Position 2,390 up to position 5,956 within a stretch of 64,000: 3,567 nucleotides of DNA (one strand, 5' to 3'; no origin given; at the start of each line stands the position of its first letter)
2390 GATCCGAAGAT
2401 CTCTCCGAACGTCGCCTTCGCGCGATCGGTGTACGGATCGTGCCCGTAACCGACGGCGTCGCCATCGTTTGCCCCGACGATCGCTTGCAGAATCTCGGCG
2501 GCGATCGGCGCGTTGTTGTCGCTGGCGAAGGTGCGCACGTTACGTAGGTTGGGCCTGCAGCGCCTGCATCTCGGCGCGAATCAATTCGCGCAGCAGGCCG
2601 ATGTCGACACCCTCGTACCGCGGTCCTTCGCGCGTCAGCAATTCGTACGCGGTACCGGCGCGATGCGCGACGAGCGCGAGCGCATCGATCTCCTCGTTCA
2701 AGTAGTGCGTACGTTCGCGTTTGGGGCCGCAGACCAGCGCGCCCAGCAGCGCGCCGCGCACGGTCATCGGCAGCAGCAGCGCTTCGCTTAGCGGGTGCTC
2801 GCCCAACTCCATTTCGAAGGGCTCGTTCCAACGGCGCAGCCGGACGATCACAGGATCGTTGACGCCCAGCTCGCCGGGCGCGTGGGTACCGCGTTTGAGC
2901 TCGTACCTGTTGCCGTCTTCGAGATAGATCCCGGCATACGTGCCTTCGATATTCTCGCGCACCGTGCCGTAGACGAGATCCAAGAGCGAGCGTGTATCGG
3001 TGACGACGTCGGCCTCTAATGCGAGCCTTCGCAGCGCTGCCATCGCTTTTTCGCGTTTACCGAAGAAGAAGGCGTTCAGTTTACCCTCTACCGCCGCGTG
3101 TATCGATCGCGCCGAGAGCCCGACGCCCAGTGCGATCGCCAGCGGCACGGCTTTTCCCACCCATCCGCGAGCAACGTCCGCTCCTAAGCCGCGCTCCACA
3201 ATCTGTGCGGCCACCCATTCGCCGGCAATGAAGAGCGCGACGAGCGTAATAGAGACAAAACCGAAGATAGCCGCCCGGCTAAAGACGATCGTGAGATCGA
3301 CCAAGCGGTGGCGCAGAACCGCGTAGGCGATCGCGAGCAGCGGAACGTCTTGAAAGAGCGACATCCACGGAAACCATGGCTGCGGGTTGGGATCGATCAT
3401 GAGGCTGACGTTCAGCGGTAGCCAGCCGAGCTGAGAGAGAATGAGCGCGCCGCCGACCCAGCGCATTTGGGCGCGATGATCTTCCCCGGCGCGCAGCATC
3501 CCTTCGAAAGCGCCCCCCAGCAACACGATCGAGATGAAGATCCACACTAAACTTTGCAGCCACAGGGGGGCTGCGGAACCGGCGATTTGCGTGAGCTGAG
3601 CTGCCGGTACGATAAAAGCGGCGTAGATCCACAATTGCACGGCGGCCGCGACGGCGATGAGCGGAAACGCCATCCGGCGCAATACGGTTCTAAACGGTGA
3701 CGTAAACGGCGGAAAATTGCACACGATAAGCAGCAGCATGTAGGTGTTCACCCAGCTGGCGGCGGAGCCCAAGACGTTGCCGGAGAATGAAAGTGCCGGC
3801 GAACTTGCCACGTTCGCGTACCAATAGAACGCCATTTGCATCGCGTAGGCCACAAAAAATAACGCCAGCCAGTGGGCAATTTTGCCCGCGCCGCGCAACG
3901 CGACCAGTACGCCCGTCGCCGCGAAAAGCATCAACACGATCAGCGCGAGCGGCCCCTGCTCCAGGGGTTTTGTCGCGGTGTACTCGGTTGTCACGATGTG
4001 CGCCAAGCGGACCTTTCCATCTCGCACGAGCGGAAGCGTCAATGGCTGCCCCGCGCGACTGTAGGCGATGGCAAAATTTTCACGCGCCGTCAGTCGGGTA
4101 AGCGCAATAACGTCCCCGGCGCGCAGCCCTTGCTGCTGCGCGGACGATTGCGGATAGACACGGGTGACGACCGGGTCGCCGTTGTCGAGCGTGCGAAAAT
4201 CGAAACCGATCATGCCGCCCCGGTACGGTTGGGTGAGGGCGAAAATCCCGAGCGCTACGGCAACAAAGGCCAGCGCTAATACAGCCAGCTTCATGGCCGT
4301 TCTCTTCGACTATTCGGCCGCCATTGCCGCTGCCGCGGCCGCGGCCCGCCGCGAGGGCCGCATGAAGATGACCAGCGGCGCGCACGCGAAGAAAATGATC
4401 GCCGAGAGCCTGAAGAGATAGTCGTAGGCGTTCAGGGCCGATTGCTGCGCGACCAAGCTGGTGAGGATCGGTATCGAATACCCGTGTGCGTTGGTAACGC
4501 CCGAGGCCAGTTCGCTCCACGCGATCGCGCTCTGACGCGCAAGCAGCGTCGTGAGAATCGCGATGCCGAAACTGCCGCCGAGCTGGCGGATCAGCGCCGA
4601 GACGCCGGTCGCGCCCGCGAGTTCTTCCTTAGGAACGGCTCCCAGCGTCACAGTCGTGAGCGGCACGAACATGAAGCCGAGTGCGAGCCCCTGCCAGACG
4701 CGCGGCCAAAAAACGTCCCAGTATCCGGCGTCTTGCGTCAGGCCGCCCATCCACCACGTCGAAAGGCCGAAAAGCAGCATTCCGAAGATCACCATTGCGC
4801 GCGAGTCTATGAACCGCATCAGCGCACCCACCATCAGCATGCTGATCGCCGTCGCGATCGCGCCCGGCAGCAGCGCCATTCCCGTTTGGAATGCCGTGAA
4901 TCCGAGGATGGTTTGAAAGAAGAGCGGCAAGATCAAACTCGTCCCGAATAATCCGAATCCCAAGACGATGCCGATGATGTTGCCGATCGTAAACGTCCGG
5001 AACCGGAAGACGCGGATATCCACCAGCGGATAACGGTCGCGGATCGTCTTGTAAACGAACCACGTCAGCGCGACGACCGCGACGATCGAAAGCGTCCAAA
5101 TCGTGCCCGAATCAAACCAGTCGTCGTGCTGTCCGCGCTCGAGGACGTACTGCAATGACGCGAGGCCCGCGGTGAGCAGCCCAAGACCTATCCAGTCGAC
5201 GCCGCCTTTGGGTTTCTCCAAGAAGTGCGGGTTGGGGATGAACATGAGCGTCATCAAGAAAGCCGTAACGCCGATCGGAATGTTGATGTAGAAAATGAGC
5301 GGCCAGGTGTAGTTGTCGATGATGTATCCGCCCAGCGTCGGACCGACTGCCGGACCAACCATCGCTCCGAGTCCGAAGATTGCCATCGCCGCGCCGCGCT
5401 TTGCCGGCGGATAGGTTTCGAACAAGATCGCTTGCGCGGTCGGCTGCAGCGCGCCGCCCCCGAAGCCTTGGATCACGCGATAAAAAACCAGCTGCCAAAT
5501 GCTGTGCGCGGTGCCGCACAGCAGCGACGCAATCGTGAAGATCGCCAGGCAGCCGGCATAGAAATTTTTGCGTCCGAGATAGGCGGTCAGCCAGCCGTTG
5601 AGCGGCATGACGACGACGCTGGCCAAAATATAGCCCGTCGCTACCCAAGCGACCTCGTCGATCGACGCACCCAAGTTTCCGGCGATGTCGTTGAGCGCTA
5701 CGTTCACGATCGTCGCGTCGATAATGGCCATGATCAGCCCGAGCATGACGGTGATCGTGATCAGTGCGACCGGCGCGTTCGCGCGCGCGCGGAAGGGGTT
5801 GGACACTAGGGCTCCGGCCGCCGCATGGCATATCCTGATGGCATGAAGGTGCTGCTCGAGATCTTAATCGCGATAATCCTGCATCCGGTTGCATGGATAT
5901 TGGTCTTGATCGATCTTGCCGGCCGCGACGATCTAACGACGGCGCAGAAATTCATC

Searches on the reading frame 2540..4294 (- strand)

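Call 7: search_protein_families(library=pfam, proteins=[window:2540-4294:-], max_evalue=0.001)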
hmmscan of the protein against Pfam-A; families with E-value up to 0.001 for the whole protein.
window:2540-4294:- (584 aa): 3 families
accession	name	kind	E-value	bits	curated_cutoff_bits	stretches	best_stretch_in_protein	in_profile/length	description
PF01590.32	GAF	-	0.00017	22.6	22.4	1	433-549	12-132/133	GAF domain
PF13185.12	GAF_2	-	0.00075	20.2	28.6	0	493-549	79-134/136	GAF domain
PF17820.7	PDZ_6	-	0.00075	19.6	27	0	42-63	1-22/54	PDZ domain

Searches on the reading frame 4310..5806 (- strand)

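Call 7: search_protein_families(library=pfam, proteins=[window:4310-5806:-], max_evalue=0.001)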
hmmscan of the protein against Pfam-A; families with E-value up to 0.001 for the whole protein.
window:4310-5806:- (498 aa): 2 families
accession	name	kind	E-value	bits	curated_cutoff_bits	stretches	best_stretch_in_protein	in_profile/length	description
PF07690.21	MFS_1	-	1.4e-63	215.4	33.4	2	21-414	2-346/347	Major Facilitator Superfamily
PF00083.30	Sugar_tr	-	1.2e-13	51.2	22.3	1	53-196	49-198/452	Sugar (and other) transporter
